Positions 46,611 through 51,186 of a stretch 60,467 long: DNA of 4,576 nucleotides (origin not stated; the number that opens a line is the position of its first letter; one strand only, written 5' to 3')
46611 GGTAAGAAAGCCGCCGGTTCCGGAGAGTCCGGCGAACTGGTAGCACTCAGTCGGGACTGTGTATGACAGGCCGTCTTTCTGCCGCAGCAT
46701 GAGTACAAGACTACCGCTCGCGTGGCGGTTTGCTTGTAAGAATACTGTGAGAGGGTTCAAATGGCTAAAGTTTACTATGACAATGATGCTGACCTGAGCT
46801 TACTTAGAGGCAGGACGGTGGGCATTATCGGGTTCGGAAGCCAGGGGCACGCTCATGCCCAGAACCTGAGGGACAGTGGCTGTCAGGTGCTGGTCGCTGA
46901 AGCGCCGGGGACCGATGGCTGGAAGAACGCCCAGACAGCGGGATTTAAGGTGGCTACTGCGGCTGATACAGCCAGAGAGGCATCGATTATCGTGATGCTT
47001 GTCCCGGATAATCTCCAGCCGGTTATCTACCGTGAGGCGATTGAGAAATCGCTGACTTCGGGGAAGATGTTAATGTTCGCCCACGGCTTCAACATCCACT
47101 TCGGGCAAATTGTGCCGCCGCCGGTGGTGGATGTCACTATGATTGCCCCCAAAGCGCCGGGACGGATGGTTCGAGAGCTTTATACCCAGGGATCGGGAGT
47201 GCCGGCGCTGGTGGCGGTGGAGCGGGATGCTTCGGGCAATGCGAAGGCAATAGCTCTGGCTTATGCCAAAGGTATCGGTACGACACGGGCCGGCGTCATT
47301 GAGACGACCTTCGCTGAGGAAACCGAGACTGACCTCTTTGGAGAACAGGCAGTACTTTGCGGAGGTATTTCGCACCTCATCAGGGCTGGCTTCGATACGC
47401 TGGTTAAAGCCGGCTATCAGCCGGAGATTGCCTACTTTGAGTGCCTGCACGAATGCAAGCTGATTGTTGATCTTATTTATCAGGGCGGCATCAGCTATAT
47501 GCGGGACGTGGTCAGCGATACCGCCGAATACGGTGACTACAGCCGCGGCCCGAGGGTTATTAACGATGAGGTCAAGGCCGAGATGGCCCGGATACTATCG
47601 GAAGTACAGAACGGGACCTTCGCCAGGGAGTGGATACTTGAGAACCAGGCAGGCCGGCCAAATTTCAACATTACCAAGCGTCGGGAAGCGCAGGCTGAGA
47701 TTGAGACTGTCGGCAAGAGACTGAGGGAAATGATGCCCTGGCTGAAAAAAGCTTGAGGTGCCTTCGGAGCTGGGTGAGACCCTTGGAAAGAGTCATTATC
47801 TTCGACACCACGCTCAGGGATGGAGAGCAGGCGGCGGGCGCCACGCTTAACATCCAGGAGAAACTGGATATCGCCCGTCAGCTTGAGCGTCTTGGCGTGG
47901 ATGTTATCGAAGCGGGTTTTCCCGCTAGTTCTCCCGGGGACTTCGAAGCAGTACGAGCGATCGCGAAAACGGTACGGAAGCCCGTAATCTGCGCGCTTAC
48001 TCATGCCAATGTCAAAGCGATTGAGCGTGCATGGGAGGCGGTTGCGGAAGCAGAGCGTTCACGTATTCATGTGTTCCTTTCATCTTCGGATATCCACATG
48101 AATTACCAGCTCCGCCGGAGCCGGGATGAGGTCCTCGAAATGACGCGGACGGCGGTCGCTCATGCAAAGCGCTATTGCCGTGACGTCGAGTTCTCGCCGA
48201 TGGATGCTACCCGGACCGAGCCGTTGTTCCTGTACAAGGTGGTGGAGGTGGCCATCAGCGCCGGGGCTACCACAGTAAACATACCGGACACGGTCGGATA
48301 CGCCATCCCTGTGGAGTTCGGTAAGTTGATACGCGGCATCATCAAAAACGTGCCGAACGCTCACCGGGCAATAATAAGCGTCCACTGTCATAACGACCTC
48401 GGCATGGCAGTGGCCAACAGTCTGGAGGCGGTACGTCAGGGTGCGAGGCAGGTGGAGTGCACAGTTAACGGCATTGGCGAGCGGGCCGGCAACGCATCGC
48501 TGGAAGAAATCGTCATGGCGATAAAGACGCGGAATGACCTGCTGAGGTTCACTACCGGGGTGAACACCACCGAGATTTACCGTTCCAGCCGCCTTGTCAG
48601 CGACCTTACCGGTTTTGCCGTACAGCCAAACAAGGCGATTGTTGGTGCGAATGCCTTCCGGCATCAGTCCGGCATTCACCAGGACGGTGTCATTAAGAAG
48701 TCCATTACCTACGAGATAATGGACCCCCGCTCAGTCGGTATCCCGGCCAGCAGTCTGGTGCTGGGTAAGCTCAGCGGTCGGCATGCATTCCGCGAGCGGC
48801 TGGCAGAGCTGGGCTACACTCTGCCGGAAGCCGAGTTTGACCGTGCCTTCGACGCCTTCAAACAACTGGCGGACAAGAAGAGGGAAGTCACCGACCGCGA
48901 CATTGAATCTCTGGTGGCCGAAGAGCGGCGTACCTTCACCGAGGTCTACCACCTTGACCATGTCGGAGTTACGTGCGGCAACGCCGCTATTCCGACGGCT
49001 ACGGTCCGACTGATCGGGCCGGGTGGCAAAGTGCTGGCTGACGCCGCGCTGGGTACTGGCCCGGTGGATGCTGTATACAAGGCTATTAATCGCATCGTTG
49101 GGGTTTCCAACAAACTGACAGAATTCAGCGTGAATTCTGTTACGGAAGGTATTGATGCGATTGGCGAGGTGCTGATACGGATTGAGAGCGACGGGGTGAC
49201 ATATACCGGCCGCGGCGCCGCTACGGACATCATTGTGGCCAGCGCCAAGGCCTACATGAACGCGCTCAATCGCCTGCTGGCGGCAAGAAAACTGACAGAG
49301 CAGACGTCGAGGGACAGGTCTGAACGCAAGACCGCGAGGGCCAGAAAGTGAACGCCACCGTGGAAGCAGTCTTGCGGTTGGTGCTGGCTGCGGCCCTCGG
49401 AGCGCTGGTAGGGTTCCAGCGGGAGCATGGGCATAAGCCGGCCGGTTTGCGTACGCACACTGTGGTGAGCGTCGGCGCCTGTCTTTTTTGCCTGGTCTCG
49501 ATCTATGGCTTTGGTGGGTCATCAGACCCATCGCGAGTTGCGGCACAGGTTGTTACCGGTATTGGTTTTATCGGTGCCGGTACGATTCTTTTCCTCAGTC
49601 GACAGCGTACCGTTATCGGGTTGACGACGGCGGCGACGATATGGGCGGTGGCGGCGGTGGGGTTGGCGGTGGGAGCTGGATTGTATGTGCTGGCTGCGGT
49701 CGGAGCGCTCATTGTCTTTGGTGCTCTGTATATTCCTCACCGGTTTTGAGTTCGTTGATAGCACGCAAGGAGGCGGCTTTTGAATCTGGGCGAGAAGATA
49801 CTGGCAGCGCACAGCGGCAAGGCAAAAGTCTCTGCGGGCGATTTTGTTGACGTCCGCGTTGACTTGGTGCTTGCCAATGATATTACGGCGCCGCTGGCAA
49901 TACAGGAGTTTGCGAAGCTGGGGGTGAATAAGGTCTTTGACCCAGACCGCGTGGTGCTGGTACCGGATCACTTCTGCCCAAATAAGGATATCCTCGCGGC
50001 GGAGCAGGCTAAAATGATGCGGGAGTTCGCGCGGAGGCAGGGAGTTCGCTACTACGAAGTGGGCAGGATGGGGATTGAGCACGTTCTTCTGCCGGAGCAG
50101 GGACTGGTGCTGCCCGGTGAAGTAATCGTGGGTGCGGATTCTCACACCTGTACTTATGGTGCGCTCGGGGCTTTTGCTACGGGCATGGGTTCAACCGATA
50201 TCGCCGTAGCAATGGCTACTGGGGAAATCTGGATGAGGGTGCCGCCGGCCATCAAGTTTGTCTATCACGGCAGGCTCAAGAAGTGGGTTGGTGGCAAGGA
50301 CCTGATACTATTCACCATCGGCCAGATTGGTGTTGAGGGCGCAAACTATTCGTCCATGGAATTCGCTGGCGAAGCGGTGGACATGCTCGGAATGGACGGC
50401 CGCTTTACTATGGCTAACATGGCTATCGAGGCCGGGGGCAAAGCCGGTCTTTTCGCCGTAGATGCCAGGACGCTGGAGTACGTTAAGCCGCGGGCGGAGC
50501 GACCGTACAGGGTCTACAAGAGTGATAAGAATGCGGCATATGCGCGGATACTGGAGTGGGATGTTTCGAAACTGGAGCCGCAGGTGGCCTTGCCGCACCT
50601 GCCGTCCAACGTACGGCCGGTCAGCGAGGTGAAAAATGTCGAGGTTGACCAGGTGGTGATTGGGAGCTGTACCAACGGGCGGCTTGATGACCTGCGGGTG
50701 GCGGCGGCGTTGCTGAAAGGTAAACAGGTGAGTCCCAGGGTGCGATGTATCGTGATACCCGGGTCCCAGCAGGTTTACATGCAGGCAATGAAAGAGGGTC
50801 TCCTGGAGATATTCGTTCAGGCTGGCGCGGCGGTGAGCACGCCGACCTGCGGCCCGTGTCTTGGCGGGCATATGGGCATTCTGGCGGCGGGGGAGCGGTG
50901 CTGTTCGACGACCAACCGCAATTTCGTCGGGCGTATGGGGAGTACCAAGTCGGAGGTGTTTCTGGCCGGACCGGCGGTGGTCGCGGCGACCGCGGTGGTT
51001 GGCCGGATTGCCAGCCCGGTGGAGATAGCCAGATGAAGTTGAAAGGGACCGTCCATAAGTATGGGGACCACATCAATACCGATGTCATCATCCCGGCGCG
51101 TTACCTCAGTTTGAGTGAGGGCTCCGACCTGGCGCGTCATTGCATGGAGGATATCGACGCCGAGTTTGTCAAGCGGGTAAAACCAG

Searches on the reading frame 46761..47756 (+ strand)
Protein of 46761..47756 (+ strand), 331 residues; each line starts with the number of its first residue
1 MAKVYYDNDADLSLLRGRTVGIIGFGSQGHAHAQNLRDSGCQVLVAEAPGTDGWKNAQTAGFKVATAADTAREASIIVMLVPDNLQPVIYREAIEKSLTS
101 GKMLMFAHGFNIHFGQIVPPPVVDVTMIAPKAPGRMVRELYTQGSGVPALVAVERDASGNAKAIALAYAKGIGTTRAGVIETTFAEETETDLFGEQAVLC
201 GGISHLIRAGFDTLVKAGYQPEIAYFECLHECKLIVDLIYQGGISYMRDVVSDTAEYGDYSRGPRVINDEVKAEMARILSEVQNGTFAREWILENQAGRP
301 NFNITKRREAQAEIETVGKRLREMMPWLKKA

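Call 12: search_protein_families(library=pfam, proteins=[window:46761-47756:+], max_evalue=0.001)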
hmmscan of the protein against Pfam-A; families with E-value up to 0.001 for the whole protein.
window:46761-47756:+ (331 aa): 6 families
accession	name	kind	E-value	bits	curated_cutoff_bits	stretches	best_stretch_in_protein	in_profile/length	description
PF07991.19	KARI_N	-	2.7e-69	232.4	20.6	1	15-178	2-165/165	Acetohydroxy acid isomeroreductase, NADPH-binding domain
PF01450.25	KARI_C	-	9.7e-66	221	29.1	1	184-327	1-144/144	Ketol-acid reductoisomerase, C-terminal domain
PF02826.25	2-Hacid_dh_C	-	3.1e-08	33.6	25.1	1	11-84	30-102/178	D-isomer specific 2-hydroxyacid dehydrogenase, NAD binding domain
PF03807.23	F420_oxidored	-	5.2e-06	27.4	21.6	1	19-85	1-71/94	NADP oxidoreductase coenzyme F420-dependent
PF00670.27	AdoHcyase_NAD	-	5.5e-06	27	27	1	13-80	19-85/162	S-adenosyl-L-homocysteine hydrolase, NAD binding domain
PF03446.21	NAD_binding_2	-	0.00013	22.4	21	1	19-104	1-89/161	NAD binding domain of 6-phosphogluconate dehydrogenase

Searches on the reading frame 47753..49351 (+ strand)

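Call 42: search_protein_families(library=pfam, proteins=[window:47753-49351:+], max_evalue=0.0001)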
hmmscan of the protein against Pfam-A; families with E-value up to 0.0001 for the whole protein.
window:47753-49351:+ (532 aa): 3 families
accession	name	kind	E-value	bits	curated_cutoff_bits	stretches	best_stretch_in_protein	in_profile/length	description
PF00682.25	HMGL-like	-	4.6e-98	328.2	29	1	13-282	1-260/260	HMGL-like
PF08502.15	LeuA_dimer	-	2.8e-38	131.2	24.9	1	378-509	1-131/131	LeuA allosteric (dimerisation) domain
PF22617.1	HCS_D2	-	2.3e-28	98.8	27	1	296-376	1-81/82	Homocitrate synthase post-HMGL domain-like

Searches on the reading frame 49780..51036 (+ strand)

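Call 42: search_protein_families(library=pfam, proteins=[window:49780-51036:+], max_evalue=0.0001)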
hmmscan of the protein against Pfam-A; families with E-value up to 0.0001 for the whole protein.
window:49780-51036:+ (418 aa): 1 family
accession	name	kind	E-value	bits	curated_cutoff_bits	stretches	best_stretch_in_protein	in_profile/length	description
PF00330.25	Aconitase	-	2.9e-108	363.3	28.7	1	5-408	1-463/463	Aconitase family (aconitate hydratase)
